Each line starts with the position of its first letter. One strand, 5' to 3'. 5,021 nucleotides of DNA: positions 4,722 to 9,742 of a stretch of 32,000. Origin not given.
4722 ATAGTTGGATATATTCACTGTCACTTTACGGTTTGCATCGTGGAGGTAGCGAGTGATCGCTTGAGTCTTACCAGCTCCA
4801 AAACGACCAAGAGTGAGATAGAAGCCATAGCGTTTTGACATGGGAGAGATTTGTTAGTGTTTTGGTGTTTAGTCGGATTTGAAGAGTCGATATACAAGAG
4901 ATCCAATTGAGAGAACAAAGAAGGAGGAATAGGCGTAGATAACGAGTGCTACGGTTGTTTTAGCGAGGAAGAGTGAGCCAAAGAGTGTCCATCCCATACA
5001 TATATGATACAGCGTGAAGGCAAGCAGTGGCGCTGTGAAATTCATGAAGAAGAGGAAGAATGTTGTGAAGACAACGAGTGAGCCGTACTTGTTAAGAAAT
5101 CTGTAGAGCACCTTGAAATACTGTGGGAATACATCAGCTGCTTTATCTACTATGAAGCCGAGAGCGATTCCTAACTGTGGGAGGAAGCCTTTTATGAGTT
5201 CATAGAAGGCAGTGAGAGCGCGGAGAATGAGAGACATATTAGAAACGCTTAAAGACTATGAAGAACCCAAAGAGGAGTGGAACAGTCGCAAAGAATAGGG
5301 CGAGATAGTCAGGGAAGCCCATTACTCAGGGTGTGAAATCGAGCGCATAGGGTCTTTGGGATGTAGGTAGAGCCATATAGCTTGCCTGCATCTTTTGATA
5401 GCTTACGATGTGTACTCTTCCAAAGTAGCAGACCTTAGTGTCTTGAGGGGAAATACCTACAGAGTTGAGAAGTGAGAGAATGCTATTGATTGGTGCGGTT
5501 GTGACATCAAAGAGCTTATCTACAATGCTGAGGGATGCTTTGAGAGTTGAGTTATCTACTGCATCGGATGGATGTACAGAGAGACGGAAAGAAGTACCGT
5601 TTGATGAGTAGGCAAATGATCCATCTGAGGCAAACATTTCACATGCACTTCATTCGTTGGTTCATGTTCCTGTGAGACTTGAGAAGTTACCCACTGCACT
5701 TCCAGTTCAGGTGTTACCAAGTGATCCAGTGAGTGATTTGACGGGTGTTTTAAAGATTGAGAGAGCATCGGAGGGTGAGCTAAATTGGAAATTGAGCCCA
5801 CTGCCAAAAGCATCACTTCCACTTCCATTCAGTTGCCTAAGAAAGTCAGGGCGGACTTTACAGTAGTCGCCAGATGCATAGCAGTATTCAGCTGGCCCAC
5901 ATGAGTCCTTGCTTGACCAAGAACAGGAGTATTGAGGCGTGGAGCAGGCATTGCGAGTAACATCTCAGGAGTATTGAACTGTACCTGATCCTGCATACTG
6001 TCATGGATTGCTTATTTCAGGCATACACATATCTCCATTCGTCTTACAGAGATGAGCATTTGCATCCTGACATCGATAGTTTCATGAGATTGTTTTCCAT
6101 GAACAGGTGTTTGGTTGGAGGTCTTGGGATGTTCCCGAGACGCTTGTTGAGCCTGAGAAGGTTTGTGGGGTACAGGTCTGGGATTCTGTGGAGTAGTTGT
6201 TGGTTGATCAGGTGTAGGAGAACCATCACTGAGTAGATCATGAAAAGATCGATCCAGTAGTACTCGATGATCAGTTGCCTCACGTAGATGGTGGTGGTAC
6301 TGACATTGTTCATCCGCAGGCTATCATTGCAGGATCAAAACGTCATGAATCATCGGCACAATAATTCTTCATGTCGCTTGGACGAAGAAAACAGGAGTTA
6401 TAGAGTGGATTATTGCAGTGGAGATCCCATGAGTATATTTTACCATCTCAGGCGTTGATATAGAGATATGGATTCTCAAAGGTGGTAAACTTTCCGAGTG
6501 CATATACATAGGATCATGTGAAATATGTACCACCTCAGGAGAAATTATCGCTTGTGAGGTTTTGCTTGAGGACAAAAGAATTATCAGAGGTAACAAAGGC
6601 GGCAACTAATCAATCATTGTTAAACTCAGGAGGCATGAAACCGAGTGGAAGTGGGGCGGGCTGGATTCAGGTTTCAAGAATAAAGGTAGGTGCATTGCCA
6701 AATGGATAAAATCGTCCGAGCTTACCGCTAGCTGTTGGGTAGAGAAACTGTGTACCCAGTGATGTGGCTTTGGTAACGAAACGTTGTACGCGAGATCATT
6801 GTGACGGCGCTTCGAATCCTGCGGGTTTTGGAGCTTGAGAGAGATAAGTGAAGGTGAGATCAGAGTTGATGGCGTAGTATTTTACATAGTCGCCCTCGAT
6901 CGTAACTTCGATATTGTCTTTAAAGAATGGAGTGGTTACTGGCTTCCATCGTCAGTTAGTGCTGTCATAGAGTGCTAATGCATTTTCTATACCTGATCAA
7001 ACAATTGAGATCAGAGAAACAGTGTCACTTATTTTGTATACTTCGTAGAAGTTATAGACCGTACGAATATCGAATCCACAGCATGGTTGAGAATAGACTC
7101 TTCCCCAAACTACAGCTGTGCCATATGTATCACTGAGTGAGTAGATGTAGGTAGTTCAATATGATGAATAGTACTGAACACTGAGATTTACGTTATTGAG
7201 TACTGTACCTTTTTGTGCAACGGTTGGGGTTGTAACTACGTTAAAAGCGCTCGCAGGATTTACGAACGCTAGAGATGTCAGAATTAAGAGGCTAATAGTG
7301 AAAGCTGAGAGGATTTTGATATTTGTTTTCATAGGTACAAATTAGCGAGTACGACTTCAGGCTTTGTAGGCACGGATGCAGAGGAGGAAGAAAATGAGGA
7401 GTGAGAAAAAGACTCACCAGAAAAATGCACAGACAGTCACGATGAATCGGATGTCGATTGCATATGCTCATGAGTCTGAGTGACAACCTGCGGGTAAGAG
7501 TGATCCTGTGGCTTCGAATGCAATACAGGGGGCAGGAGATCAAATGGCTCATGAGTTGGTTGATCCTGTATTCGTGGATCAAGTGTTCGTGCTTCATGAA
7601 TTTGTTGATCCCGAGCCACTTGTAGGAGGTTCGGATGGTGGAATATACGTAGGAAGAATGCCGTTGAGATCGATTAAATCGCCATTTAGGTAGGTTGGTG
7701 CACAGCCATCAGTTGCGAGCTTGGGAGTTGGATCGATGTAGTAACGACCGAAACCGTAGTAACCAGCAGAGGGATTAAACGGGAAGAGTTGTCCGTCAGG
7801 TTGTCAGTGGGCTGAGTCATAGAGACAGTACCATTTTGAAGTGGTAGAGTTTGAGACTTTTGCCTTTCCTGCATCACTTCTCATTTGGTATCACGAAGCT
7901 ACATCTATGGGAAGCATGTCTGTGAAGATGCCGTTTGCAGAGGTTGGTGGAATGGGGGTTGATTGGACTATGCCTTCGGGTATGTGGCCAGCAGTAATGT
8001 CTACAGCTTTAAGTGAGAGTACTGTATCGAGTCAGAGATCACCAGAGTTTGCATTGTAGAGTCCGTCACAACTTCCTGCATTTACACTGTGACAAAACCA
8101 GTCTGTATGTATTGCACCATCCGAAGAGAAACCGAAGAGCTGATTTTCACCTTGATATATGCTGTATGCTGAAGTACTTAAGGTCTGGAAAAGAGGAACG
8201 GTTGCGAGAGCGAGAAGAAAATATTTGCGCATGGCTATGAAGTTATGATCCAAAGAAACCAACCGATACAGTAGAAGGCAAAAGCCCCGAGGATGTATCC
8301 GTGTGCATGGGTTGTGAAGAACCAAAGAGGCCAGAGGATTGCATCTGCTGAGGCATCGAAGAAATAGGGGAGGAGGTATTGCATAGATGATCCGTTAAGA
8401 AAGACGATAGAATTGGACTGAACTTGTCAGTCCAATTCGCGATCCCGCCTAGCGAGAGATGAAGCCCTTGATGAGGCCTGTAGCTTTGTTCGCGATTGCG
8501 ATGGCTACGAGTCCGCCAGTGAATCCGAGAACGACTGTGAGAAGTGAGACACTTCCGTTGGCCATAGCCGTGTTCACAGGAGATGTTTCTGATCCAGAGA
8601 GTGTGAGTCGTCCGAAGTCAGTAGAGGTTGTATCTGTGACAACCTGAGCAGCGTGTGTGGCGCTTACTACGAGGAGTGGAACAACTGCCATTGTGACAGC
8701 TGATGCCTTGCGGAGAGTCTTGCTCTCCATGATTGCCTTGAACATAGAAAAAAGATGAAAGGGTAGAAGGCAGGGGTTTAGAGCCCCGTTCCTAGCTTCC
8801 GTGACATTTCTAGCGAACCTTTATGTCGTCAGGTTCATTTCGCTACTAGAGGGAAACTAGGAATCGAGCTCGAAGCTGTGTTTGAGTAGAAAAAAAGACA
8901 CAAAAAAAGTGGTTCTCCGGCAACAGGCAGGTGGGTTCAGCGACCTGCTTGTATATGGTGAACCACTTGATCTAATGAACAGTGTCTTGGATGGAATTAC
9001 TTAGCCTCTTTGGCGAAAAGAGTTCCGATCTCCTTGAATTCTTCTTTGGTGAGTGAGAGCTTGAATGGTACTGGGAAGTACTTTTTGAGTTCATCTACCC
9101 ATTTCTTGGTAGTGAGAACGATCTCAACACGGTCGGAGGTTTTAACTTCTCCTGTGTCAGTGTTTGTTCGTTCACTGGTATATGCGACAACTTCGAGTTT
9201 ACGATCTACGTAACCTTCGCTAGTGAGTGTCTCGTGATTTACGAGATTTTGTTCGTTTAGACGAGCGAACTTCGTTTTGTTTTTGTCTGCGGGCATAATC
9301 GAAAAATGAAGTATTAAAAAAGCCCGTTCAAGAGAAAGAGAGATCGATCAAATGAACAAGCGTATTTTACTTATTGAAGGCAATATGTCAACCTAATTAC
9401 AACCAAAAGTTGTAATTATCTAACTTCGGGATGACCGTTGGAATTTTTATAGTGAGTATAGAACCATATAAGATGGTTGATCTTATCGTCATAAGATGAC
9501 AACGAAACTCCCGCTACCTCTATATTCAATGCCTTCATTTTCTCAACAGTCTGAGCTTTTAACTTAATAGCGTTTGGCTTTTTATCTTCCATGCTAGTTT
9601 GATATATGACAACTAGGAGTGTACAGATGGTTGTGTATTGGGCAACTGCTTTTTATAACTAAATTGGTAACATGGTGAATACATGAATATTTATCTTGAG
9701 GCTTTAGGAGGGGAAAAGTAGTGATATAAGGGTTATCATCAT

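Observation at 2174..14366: Inovirus-like prophage integrated in a code-25 CPR bacterium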

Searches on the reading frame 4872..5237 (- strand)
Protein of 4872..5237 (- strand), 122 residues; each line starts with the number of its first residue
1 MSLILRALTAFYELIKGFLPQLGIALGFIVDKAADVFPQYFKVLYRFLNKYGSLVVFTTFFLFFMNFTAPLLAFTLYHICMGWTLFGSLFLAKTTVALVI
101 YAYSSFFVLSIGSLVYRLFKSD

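Call 7: search_protein_families(library=pfam, max_evalue=0.1, proteins=[window:4872-5237:-])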
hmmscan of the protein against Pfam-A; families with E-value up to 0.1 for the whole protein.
seq(122 aa): 0 families

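Call 8: search_protein_families(library=phrogs, max_evalue=0.1, proteins=[window:4872-5237:-])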
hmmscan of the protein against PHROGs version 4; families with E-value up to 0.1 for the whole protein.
seq(122 aa): 0 families

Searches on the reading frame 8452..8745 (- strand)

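Call 7: search_protein_families(library=pfam, max_evalue=0.1, proteins=[window:8452-8745:-])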
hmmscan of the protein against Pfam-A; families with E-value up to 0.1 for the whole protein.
seq(98 aa): 1 family
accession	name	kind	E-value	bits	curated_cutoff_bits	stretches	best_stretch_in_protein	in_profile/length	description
PF01903.22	CbiX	-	0.072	13.8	22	1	9-40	45-76/106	CbiX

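Call 8: search_protein_families(library=phrogs, max_evalue=0.1, proteins=[window:8452-8745:-])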
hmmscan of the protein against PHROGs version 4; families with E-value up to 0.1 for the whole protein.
seq(98 aa): 0 families

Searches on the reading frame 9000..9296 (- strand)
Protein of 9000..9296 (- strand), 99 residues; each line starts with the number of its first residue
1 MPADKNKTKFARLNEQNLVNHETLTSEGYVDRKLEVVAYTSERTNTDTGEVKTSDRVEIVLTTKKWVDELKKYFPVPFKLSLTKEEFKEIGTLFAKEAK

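Call 7: search_protein_families(library=pfam, max_evalue=0.1, proteins=[window:9000-9296:-])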
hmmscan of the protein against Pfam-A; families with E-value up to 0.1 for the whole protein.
seq(99 aa): 0 families

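Call 8: search_protein_families(library=phrogs, max_evalue=0.1, proteins=[window:9000-9296:-])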
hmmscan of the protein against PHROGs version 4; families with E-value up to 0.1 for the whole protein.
seq(99 aa): 0 families

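Call 100: search_solved_structures(query=window:9000-9296:-, max_evalue=10)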
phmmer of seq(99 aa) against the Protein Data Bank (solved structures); distinct sequences matched with E-value up to 10: 1.
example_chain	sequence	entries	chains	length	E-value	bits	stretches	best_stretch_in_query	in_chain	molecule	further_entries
3cb5_A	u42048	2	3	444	0.41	14.6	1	2-84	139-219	FACT complex subunit spt16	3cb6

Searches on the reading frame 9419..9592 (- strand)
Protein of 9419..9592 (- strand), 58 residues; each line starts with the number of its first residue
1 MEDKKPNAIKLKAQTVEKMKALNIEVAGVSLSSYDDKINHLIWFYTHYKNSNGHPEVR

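Call 30: search_protein_families(library=pfam, max_evalue=0.1, proteins=[window:9419-9592:-])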
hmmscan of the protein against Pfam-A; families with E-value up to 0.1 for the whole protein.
seq(58 aa): 0 families

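Call 53: search_protein_families(library=phrogs, max_evalue=0.05, proteins=[window:9419-9592:-])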
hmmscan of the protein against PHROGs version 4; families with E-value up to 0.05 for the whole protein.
seq(58 aa): 0 families

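Call 99: search_solved_structures(query=window:9419-9592:-, max_evalue=10)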
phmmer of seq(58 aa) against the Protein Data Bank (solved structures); distinct sequences matched with E-value up to 10: 3.
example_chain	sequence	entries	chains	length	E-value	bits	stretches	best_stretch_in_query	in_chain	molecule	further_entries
7wet_A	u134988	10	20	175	1.1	13.2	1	12-50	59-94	Peroxiredoxin-1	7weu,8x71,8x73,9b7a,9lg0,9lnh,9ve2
1qq2_A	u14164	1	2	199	1.3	13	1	13-50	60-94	THIOREDOXIN PEROXIDASE 2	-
6j13_A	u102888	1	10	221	1.3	13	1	14-50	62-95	2-cys peroxiredoxin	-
